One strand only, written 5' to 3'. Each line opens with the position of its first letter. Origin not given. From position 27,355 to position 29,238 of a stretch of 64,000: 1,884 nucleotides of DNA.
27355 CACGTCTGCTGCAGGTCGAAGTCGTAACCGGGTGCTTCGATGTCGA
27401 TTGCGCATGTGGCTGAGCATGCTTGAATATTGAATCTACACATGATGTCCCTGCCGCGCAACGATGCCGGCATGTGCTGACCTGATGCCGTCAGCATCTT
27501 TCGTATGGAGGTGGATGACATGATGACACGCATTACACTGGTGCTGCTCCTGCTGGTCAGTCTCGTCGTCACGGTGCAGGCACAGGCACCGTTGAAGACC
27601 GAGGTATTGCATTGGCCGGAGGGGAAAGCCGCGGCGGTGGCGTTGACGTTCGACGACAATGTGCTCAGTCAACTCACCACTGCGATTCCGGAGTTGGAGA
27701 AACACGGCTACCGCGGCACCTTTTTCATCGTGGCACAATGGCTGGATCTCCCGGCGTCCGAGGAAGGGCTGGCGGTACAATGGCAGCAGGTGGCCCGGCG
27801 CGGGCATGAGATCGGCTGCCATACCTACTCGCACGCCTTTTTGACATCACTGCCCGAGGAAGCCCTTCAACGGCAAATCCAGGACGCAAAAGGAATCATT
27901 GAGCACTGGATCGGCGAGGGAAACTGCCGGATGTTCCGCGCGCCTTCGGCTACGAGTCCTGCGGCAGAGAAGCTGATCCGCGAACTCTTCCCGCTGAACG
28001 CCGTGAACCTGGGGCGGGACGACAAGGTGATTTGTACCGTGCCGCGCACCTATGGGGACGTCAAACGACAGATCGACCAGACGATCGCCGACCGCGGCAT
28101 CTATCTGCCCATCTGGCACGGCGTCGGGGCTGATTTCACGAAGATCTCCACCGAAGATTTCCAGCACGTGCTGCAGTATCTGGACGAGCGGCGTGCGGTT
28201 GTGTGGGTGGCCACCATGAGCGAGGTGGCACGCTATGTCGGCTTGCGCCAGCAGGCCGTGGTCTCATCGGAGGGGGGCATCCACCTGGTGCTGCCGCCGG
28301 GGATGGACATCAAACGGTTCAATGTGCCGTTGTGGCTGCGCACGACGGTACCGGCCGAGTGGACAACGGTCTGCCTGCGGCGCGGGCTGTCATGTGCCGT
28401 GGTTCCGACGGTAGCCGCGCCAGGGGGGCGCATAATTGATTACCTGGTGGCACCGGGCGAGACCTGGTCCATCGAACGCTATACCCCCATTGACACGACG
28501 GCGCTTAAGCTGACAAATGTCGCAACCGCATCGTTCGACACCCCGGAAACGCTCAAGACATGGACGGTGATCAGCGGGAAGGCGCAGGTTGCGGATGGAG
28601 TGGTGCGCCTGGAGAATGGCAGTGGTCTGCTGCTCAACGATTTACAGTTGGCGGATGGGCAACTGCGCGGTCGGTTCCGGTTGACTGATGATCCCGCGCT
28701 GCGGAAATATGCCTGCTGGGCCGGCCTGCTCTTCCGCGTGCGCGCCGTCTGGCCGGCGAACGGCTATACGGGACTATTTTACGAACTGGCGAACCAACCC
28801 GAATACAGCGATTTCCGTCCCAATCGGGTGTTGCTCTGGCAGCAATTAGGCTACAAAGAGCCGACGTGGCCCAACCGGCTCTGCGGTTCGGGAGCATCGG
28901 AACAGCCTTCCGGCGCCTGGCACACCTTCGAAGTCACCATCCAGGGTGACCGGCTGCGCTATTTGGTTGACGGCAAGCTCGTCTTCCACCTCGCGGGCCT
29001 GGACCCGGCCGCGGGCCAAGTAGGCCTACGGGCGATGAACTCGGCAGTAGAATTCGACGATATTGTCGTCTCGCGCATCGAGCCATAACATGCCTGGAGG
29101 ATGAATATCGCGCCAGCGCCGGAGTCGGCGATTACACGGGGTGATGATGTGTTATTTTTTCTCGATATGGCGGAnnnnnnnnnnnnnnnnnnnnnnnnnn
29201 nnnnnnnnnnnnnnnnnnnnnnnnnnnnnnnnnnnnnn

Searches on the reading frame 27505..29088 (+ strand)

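Call 47: search_protein_families(library=pfam, proteins=[window:27505-29088:+], max_evalue=0.00001)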
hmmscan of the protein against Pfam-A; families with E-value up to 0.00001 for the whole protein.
window:27505-29088:+ (527 aa): 2 families
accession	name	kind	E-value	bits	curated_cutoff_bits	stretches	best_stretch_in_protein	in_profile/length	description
PF01522.26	Polysacc_deac_1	-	1.5e-20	73.8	23.1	1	41-150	5-107/124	Polysaccharide deacetylase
PF06439.18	3keto-disac_hyd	-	4.6e-12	46.8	26.8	1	343-522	5-186/187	3-keto-disaccharide hydrolase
